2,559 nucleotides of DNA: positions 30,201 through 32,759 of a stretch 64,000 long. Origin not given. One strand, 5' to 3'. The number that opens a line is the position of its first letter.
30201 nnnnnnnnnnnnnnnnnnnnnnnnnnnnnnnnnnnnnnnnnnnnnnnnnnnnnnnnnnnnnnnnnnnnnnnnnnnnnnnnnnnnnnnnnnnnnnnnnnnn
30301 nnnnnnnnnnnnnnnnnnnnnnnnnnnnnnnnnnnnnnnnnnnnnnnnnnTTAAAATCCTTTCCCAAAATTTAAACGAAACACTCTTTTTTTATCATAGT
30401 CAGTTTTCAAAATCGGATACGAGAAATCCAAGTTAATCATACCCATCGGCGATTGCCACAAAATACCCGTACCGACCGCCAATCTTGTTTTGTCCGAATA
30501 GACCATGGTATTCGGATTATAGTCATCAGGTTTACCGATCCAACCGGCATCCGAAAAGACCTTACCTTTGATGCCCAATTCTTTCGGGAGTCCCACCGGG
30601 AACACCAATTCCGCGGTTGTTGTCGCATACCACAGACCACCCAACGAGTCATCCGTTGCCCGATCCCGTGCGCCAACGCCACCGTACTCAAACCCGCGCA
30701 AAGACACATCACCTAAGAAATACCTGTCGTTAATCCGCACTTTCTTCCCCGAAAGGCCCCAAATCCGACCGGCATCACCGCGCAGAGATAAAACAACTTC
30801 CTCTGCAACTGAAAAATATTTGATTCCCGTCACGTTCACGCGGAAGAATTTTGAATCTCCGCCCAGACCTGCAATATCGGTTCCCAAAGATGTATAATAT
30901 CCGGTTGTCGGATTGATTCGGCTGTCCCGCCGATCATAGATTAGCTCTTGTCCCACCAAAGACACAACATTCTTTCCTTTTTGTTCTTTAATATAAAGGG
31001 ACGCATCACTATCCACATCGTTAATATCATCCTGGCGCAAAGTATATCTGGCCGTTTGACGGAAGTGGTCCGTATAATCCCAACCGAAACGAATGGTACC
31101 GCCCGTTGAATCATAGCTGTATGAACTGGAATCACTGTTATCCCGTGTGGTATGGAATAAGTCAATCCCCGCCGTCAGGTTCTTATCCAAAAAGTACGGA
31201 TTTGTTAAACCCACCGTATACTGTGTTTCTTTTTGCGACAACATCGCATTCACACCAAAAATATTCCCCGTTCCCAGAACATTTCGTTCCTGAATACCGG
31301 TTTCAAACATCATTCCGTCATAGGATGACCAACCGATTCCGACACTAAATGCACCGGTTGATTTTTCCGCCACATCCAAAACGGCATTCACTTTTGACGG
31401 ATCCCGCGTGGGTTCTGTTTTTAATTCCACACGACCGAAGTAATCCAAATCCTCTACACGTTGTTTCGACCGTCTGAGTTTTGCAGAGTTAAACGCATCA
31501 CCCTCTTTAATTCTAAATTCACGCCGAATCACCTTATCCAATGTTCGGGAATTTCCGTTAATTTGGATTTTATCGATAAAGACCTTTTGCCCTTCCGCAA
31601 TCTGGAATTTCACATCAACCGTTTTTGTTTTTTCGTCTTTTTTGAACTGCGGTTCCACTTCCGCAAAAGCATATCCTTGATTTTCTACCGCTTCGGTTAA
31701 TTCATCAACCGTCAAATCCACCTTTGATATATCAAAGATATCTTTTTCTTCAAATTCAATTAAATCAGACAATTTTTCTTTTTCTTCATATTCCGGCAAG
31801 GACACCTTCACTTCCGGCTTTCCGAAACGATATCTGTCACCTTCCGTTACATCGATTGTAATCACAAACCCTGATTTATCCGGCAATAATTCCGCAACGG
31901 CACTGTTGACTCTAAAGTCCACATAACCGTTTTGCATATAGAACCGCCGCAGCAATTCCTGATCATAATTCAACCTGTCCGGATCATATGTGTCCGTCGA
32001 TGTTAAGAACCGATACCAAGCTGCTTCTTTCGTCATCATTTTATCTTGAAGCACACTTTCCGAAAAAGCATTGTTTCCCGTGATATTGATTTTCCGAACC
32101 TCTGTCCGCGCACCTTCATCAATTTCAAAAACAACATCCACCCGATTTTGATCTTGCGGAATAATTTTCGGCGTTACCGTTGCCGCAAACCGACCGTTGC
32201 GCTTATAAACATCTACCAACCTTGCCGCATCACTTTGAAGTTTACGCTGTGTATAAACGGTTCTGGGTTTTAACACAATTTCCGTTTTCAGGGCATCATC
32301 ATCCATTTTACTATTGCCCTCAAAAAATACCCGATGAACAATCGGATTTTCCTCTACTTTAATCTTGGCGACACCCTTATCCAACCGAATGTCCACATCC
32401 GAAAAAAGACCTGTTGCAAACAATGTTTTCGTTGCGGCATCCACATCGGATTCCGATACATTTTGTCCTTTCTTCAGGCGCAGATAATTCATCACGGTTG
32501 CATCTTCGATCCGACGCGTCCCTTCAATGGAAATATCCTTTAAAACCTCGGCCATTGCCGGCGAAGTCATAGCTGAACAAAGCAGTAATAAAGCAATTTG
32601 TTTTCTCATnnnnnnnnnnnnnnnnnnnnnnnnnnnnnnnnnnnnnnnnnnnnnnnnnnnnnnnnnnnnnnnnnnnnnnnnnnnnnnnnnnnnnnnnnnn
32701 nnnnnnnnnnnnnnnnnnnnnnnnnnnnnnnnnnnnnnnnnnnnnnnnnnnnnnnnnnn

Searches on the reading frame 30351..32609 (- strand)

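Call 5: search_protein_families(library=pfam, proteins=[window:30351-32609:-], max_evalue=0.001)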
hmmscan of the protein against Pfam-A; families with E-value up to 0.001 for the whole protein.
window:30351-32609:- (752 aa): 3 families
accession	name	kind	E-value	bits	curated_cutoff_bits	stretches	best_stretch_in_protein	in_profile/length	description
PF07244.20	POTRA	-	1.3e-68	228.1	21.3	5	89-166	1-79/79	Surface antigen variable number repeat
PF01103.29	Omp85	-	3.2e-63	214.7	24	1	443-752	1-325/325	Omp85 superfamily domain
PF08478.15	POTRA_1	-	6.7e-08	33.2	23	0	23-63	3-43/69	POTRA domain, FtsQ-type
